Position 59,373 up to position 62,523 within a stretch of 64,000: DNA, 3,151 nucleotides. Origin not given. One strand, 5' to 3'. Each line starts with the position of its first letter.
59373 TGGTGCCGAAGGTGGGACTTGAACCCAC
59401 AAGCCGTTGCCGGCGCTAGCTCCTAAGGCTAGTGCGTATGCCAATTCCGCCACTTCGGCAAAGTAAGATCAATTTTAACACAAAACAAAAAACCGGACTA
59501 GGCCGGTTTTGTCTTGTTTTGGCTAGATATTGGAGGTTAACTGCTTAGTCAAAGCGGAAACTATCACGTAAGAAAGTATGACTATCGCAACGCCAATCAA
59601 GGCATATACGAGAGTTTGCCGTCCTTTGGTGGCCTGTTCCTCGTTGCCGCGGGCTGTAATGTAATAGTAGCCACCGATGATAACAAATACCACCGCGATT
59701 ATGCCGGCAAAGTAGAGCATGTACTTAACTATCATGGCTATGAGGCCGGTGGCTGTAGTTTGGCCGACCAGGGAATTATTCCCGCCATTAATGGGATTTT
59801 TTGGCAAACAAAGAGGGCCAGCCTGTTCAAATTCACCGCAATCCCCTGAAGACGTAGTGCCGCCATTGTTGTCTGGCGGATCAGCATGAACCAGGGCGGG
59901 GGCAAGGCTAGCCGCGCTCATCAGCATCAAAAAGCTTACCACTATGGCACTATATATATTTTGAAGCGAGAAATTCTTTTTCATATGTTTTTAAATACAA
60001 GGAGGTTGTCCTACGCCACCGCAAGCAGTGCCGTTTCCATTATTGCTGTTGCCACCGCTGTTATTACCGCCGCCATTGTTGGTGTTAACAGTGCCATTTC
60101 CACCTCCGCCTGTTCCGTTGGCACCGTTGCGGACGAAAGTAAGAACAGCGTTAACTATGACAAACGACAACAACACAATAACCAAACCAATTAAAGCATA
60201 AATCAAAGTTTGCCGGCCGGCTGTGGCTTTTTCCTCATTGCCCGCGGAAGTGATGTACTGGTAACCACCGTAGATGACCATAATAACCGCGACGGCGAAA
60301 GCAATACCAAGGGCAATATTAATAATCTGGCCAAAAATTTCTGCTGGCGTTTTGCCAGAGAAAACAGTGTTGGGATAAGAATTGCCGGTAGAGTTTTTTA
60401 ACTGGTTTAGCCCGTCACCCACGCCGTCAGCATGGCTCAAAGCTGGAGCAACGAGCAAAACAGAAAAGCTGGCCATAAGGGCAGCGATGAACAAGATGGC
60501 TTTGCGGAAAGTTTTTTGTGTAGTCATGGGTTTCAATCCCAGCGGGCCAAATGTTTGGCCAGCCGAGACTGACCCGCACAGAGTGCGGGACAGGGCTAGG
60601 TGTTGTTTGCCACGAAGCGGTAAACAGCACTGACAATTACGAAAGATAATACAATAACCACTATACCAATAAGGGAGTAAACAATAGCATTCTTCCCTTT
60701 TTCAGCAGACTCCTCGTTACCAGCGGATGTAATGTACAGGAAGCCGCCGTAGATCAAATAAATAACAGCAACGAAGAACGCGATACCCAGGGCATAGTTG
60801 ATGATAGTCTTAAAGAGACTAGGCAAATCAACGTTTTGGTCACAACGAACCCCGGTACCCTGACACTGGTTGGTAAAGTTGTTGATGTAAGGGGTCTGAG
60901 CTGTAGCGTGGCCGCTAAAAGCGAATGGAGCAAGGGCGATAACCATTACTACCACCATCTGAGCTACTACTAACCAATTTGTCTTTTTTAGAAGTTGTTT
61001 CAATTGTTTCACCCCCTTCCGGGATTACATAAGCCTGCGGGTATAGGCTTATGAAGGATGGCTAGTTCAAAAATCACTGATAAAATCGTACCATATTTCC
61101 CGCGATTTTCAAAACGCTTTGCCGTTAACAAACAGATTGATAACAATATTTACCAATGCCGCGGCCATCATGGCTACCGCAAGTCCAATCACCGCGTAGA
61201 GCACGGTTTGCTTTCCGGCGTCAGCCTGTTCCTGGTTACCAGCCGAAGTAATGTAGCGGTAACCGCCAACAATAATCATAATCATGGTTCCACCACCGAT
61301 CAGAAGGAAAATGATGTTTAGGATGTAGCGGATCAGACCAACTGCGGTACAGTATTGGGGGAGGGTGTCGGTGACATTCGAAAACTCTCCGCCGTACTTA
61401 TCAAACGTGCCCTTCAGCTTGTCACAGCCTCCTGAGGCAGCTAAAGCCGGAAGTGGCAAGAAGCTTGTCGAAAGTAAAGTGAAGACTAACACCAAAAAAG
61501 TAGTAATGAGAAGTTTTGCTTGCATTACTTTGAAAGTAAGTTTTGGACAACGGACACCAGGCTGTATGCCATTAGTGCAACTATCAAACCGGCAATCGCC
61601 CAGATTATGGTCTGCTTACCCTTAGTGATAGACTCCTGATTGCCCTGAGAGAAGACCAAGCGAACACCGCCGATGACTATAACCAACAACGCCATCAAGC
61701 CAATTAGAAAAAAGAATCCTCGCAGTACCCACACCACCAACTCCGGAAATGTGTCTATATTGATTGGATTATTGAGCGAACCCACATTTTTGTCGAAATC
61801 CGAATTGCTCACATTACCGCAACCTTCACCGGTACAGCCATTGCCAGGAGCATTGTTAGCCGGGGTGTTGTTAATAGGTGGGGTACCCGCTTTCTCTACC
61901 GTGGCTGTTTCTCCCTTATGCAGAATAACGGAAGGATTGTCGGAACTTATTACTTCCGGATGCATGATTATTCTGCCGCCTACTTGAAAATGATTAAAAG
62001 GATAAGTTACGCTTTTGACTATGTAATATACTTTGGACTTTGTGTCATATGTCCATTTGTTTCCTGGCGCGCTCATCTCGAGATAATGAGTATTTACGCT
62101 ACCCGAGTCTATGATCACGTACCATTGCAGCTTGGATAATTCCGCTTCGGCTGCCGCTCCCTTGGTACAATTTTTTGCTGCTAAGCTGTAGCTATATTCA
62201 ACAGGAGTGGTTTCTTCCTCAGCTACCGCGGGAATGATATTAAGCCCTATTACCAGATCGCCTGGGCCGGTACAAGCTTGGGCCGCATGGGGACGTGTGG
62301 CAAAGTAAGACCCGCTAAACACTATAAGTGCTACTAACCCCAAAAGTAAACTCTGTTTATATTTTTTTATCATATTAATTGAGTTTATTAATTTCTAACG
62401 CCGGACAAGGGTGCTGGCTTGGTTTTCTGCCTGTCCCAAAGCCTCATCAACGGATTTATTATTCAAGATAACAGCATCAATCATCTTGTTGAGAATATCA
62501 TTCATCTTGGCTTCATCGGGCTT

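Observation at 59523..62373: Tandem array of five diversified T4SS-pilin-like (VirB2/TrbC-topology) genes with a Cys-bridged hypervariable loop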

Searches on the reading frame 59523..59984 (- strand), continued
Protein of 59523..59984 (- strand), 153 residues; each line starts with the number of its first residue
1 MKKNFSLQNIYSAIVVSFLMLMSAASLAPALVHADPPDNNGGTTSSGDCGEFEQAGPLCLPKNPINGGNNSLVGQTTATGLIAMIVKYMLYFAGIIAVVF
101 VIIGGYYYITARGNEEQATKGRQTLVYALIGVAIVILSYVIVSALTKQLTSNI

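Call 53: fold_search(model_id=the predicted structure, library=pdb)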
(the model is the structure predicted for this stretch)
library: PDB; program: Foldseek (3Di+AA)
matches with E <= 10: 224; with E <= 0.001: 0
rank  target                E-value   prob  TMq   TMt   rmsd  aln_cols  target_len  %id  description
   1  9vub_A                3.6e-01  1.00  0.47  0.19   1.4        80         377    9  channel C complex with 3 (released 2026-03-11)
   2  9vub_C                3.6e-01  1.00  0.48  0.20   1.6        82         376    8  channel C complex with 3 (released 2026-03-11)
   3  6s1k_E                6.9e-01  0.97  0.46  0.67   2.6        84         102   11  E. coli Core Signaling Unit, carrying QQQQ receptor mutation (released 2020-01-22)
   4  6cnn_A                1.1e+00  0.96  0.46  0.20   4.9        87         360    9  Cryo-EM structure of the human SK4/calmodulin channel complex in the Ca2+ bound state I (released 2018-05-02)
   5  4jav_A                1.4e+00  0.77  0.44  0.28   4.0        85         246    5  Structural basis of a rationally rewired protein-protein interface (HK853wt and RR468mutant V13P, L14I, I17M and N21V) (released 2013-09-04)
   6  5u0p_V                1.4e+00  0.41  0.31  0.38   4.1        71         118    7  Cryo-EM structure of the transcriptional Mediator (released 2017-03-08)
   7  3q84_H                1.5e+00  0.85  0.44  0.24   2.2        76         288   13  Crystal structure of human PACSIN 1 F-BAR domain (released 2012-02-22)
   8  9y5q_A                1.6e+00  0.91  0.46  0.20   1.4        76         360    9  Cryo EM structure of KCa3.1_R355K_I/calmodulin channel in complex with rimtuzalcap (released 2025-10-15)
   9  9o51_A                1.8e+00  0.91  0.43  0.19   1.4        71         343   11  Cryo-EM structure of the human SK2-4 chimera/calmodulin channel complex in the Ca2+ free state (released 2025-07-09)
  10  6h2f_A                1.8e+00  0.54  0.39  0.20   5.6        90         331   14  Structure of the pre-pore AhlB of the tripartite alpha-pore forming toxin, AHL, from Aeromonas hydrophila. (released 2019-07-10)
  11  9l76_B                1.8e+00  0.12  0.23  0.30  14.8        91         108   11  Structures and mechanism of the nicotinamide nucleotide transhydrogenase from E. coli (released 2026-01-07)
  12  8zar_C                1.9e+00  0.77  0.39  0.18   1.8        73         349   14  EmrAB-TolC MFS-type tripartite multidrug efflux pump FA (released 2025-04-30)
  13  3fd9_B                1.9e+00  0.30  0.30  0.21   3.3        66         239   17  Crystal Structure of the transcriptional anti-activator ExsD from Pseudomonas aeruginosa (released 2009-06-23)
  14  1a91_MODEL_1_A        2.0e+00  0.44  0.33  0.55   3.4        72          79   21  SUBUNIT C OF THE F1FO ATP SYNTHASE OF ESCHERICHIA COLI; NMR, 10 STRUCTURES (released 1998-07-01)
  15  9o85_A                2.3e+00  0.80  0.43  0.18   1.9        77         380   10  Cryo-EM structure of KCa2.2_I/calmodulin channel in complex with rimtuzalcap (released 2025-06-18)
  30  8dfu_0                3.4e+00  0.38  0.36  0.60   4.6        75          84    7  Cryo-EM structure of conjugation pili from Aeropyrum pernix (released 2023-03-22)
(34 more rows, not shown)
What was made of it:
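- On VirB2/TrbC-type conjugative pilin (functional class): The A. pernix conjugation pilus 8dfu ranked 30th at E = 3.4 (call 53).
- Tried and rejected: Fold search of the P1 model against the PDB (call 53).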

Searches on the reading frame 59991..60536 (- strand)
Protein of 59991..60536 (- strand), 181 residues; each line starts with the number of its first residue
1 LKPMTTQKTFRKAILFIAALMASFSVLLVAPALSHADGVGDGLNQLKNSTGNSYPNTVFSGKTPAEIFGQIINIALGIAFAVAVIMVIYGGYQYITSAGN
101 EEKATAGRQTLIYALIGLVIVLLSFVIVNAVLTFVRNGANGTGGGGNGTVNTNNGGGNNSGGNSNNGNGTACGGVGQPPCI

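Call 3: search_protein_families(library=pfam, proteins=[window:59991-60536:-], max_evalue=1)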
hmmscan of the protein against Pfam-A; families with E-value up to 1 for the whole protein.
window:59991-60536:- (181 aa): 13 families
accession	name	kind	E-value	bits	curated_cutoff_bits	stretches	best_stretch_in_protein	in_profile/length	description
PF18895.5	T4SS_pilin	-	1.3e-12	48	26.6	1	62-131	3-71/71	Type IV secretion system pilin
PF08733.15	PalH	-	0.00094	18.8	34.1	1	26-128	182-269/332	PalH/RIM21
PF04956.18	TrbC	-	0.0023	18.5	27.9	1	18-129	12-96/98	TrbC/VIRB2 pilin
PF22571.1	LiaI-LiaF-TM_PspC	-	0.0045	17.2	27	1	13-88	29-103/142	PspC transmembrane region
PF03994.20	DUF350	-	0.0061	17.1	26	1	70-133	42-97/133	Domain of Unknown Function (DUF350)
PF04290.18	DctQ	-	0.021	15.1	28.3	1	71-135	64-130/132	Tripartite ATP-independent periplasmic transporters, DctQ component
PF01578.25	Cytochrom_C_asm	-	0.046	13.8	29.9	1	84-132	163-208/212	Cytochrome C assembly protein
PF00902.23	TatC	-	0.1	12.8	25.1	1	16-136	17-126/208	Sec-independent protein translocase protein (TatC)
PF20990.2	DUF2207_C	-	0.16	12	33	0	14-101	144-198/247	Predicted membrane protein (DUF2207) C-terminal domain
PF19607.4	DUF6112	-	0.2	11.9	25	1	67-117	15-67/88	Family of unknown function (DUF6112)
PF21844.1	DUF6903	-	0.38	11.3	24.2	0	71-90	4-23/54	Family of unknown function (DUF6903)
PF12555.13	SteA-like_C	-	0.52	10.8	26.4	0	13-35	17-39/52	SteA-like C-terminal domain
PF05987.18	DUF898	-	0.8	9.2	28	0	53-131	165-245/336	Bacterial protein of unknown function (DUF898)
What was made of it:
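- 59991..60527 (-): P2 (178 aa from the ATG). VirB2-like pilin with no Cys in its N-terminal segment and a G/N-rich C-terminal extension ending in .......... PF18895 at 48 bits (call 3).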

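Call 4: search_protein_families(library=ncbifam, proteins=[window:59991-60536:-], max_evalue=1)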
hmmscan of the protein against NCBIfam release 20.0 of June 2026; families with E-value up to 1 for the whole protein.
window:59991-60536:- (181 aa): 9 families
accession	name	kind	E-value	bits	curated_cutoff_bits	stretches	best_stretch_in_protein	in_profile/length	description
NF045849.1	ICE_MMCAP2_0565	equivalog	2.8e-08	33.3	40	1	69-134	14-79/80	Mbov_0395 family pilin-like conjugal transfer protein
NF046050.1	CPBP_fam_MroQ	equivalog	0.00085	18.8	270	1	58-137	29-108/243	intramembrane glutamic endopeptidase MroQ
NF045890.1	conj_pls20_p028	equivalog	0.0034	16.3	150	1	47-150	40-135/377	pLS20_p028 family conjugation system transmembrane protein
NF045848.1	MMCAP2_0566_fam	domain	0.0065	15.8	90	1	76-144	62-132/322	MMCAP2_0566 family conjugal transfer protein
NF033218.1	anchor_AmaP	equivalog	0.067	13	55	1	73-130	12-68/166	alkaline shock response membrane anchor protein AmaP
NF052256.1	phage_P10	equivalog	0.2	11.5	90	1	103-123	19-39/42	envelope protein P10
NF010287.0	PRK13727.1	equivalog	0.42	10.7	105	1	74-97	39-62/82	type-F conjugative transfer system pilin chaperone TraQ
NF041554.1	SA1362_fam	subfamily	0.45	10.7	42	0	68-100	21-53/70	SA1362 family protein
TIGR03943.1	TIGR03943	equivalog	0.58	9.5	88.8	0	77-131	15-76/221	TIGR03943 family putative permease subunit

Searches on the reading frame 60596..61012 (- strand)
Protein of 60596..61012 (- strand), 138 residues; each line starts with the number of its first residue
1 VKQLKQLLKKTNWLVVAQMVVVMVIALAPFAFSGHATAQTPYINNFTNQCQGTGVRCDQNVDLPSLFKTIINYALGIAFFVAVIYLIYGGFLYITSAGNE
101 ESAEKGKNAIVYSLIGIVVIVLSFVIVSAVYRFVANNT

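Call 3: search_protein_families(library=pfam, proteins=[window:60596-61012:-], max_evalue=1)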
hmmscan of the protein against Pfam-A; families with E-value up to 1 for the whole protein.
window:60596-61012:- (138 aa): 11 families
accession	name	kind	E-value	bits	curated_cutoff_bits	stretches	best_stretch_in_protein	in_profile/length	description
PF18895.5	T4SS_pilin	-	5.3e-12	46.1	26.6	1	69-130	11-71/71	Type IV secretion system pilin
PF04290.18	DctQ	-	0.019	15.3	28.3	1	63-133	57-129/132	Tripartite ATP-independent periplasmic transporters, DctQ component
PF06664.17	WLS-like_TM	-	0.023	14.5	28.3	1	12-128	107-211/247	Wntless-like, transmembrane domain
PF20990.2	DUF2207_C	-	0.045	13.9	33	1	70-135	137-190/247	Predicted membrane protein (DUF2207) C-terminal domain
PF20535.3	DUF6750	-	0.048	14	27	1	68-128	57-115/128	Family of unknown function (DUF6750)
PF02009.21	RIFIN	-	0.058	13.7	32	1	103-133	279-309/327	Rifin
PF05987.18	DUF898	-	0.15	11.6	28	1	57-133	171-247/336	Bacterial protein of unknown function (DUF898)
PF24838.2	8xMP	-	0.19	12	30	1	77-133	22-75/136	Octameric membrane protein family (8xMP)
PF24357.1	TMD0_ABC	-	0.41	11.2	27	0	80-132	32-83/159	ABC transporter TMD0 domain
PF03631.20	Virul_fac_BrkB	-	0.44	10.6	33.7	1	71-136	120-185/259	Virulence factor BrkB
PF15183.11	MRAP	-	0.84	10.1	27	0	69-105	38-71/89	Melanocortin-2 receptor accessory protein family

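Call 4: search_protein_families(library=ncbifam, proteins=[window:60596-61012:-], max_evalue=1)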
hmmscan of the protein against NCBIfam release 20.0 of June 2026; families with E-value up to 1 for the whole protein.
window:60596-61012:- (138 aa): 4 families
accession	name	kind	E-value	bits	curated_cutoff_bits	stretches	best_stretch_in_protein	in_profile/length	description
NF045849.1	ICE_MMCAP2_0565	equivalog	6.6e-12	45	40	1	68-132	14-78/80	Mbov_0395 family pilin-like conjugal transfer protein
NF038216.1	ABZJ_00895_fam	subfamily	0.023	14.6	33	1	77-137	69-130/134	ABZJ_00895 family protein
NF047967.1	SCO6881_fam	exception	0.081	12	325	1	91-135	238-282/329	SCO6881 family protein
NF002669.0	PRK02391.1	equivalog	0.24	10.5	341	1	75-133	153-213/298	zinc metalloprotease HtpX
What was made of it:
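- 60596..61003 (-): P3 (135 aa from the TTG start; the ORF opens at GTG 61012). VirB2-like pilin with a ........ loop. Candidate major subunit. It is the only copy above the NCBIfam NF045849 cutoff (calls 3, 4).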

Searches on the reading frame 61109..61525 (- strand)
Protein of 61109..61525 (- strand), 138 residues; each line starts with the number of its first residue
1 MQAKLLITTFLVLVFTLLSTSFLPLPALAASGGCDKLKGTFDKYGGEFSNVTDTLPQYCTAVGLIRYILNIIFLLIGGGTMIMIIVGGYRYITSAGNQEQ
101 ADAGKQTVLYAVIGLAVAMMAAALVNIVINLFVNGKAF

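Call 3: search_protein_families(library=pfam, proteins=[window:61109-61525:-], max_evalue=1)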
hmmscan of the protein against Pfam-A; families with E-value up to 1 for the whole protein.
window:61109-61525:- (138 aa): 7 families
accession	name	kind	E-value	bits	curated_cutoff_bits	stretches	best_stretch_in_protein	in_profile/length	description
PF18895.5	T4SS_pilin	-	4.4e-10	39.9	26.6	1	62-128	6-71/71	Type IV secretion system pilin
PF04956.18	TrbC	-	4.6e-05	24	27.9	1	7-126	8-96/98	TrbC/VIRB2 pilin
PF14029.11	DUF4244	-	0.00056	19.7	27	1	98-128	6-36/54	Protein of unknown function (DUF4244)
PF04290.18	DctQ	-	0.017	15.4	28.3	1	65-132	61-130/132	Tripartite ATP-independent periplasmic transporters, DctQ component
PF09852.15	DUF2079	-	0.15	11.5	28.2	1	8-122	180-305/459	Predicted membrane protein (DUF2079)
PF20088.4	DUF6480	-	0.16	12.3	25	1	95-131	39-77/78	Family of unknown function (DUF6480)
PF12420.13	DUF3671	-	0.58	10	34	1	4-86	160-206/223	Fam-L, Fam-M like protein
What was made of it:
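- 61109..61525 (-): P4 (138 aa), a VirB2-like pilin with a C34...C59 loop. Its start overlaps the P5 stop (TAATG). PF18895 at 39.9 bits (call 3).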

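Call 4: search_protein_families(library=ncbifam, proteins=[window:61109-61525:-], max_evalue=1)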
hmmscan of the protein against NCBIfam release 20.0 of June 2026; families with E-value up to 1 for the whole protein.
window:61109-61525:- (138 aa): 1 family
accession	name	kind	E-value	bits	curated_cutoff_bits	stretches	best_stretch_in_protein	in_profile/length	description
NF045849.1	ICE_MMCAP2_0565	equivalog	1.4e-07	31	40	1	61-130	9-78/80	Mbov_0395 family pilin-like conjugal transfer protein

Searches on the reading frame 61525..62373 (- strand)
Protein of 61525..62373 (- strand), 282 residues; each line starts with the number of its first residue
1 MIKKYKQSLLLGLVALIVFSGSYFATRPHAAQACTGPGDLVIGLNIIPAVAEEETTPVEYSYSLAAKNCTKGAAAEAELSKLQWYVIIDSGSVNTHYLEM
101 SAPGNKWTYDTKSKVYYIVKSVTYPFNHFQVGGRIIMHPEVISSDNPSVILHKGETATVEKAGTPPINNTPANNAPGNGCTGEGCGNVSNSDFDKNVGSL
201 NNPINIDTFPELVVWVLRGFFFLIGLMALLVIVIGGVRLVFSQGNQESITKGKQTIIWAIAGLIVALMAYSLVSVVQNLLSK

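Call 3: search_protein_families(library=pfam, proteins=[window:61525-62373:-], max_evalue=1)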
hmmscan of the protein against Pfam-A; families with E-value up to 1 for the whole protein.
window:61525-62373:- (282 aa): 3 families
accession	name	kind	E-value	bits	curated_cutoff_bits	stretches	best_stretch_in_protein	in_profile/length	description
PF18895.5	T4SS_pilin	-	1.2e-09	38.5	26.6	1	220-276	16-71/71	Type IV secretion system pilin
PF01578.25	Cytochrom_C_asm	-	0.022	14.8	29.9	1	227-278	160-209/212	Cytochrome C assembly protein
PF04956.18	TrbC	-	0.17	12.6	27.9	1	223-274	52-96/98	TrbC/VIRB2 pilin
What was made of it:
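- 61525..62373 (-): P5 (282 aa). Signal peptide, then a lineage-restricted beta-rich N-terminal domain of about 150 aa (C34, C69), a conserved CTGEGC loop, and a C-terminal VirB2-like hairpin. Candidate specialised (tip or adhesin) subunit. PF18895 at 38.5 bits (call 3).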

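Call 4: search_protein_families(library=ncbifam, proteins=[window:61525-62373:-], max_evalue=1)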
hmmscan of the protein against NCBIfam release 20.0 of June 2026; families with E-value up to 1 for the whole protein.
window:61525-62373:- (282 aa): 2 families
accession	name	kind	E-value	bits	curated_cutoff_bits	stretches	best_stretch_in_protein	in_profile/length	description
NF045849.1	ICE_MMCAP2_0565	equivalog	2.2e-05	24.1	40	1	216-276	16-76/80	Mbov_0395 family pilin-like conjugal transfer protein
TIGR03573.1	WbuX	subfamily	0.12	11.7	203.2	1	50-124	178-255/344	N-acetyl sugar amidotransferase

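Call 9: find_encoding_contigs(protein=window:61525-62373:-, flank=10000, max_places=10)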
Protein window:61525-62373:- (282 aa): 3 contigs read that carry it; 1 place shown.
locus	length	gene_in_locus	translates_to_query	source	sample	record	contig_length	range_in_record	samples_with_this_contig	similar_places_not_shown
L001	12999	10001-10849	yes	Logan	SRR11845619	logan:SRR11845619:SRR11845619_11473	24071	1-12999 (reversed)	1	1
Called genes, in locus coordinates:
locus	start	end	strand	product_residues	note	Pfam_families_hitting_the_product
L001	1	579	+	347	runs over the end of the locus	PF12844:HTH_19 (weak), PF13413:HTH_25, PF13464:RodZ_C (faint)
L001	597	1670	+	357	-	PF00154:RecA_N, PF08423:Rad51, PF06745:ATPase (faint), PF27531:MT3502_N (weak), PF21096:RecA_C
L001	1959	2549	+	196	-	-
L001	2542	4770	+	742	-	PF00929:RNase_T, PF21762:DEDDh_C (weak)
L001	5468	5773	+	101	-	-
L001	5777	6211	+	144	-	PF01252:Peptidase_A8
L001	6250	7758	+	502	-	PF13541:ChlI, PF00158:Sigma54_activat (faint), PF00493:MCM (weak), PF01078:Mg_chelatase, PF07728:AAA_5, PF13335:Mg_chelatase_C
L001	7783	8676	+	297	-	PF00483:NTP_transferase, PF12804:NTP_transf_3 (weak)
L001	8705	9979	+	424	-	PF01547:SBP_bac_1, PF13416:SBP_bac_8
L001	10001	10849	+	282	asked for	PF18895:T4SS_pilin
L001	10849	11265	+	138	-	PF18895:T4SS_pilin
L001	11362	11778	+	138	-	PF18895:T4SS_pilin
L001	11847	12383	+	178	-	PF18895:T4SS_pilin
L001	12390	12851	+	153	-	PF18895:T4SS_pilin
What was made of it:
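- Checked: P2 probably starts at the ATG at 60527, giving 178 aa. This is the gene call on the identical Logan contig (call 9).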

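Call 47: predict_structure(alignment_id=A3)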
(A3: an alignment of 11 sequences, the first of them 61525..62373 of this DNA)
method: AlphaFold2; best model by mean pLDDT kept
length: 282 residues; sequences in the alignment: 11
mean_pLDDT: 55.1   pTM: 0.29
mean pLDDT of the five models: 55.1, 49.7, 46.0, 43.9, 40.5
residues with pLDDT >= 90: 0; 70-90: 39; 50-70: 144; < 50: 99
segments of 3 or more residues with pLDDT < 50: 20-37, 48-55, 102-116, 118-121, 165-208
pLDDT, mean of each block of 10 residues (from residue 1): 55 59 34 47 50 48 53 55 59 52 45 46 52 63 60 64 46 39 43 45 44 68 78 71 58 73 76 61 47
secondary structure, 60 per line:
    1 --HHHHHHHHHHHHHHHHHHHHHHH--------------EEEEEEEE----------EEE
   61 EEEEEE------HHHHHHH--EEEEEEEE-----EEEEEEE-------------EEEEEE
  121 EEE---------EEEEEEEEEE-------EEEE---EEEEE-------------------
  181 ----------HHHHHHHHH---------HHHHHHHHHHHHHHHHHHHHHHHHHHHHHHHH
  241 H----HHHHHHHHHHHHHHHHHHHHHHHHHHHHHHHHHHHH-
elements in order: H3-25 E40-47 E58-66 H73-79 E82-89 E95-101 E115-123 E133-142 E150-153 E157-161 H191-199 H209-241 H246-281
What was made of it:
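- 61525..62373 (-): The model has low confidence (pLDDT 55) and shows about 8-9 strands plus the hairpin (call 47).
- Tried and rejected: P5 structure prediction (call 47).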

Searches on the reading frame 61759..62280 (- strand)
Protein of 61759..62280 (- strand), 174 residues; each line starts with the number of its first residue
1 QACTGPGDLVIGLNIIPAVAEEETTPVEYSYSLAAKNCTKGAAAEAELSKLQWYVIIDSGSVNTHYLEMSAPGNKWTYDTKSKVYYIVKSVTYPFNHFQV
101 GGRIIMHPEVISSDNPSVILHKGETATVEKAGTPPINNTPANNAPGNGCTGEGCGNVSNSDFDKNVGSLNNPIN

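Call 73: search_protein_representatives(protein=window:61759-62280:-)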
Query: 174 residues. Proteins with E-value up to 0.001 (for the whole library): 6; up to 1e-10: 2; up to 1e-30: 1. The best 6 are listed.
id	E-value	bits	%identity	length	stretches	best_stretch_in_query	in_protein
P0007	1.3e-92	324.6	85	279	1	2-174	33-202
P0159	2.9e-20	89.0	38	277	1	11-174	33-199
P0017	1.6e-08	50.8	34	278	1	32-174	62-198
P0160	8.7e-07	45.1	61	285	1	133-173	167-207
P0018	1.3e-06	44.5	69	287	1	132-174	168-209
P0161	7.5e-04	35.5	30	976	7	89-142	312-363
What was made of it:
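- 61525..62373 (-): The N-domain has only 6 relatives among 1.84 billion representative proteins (call 73).
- Tried and rejected: I searched 1.84 billion representative proteins instead (call 73).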
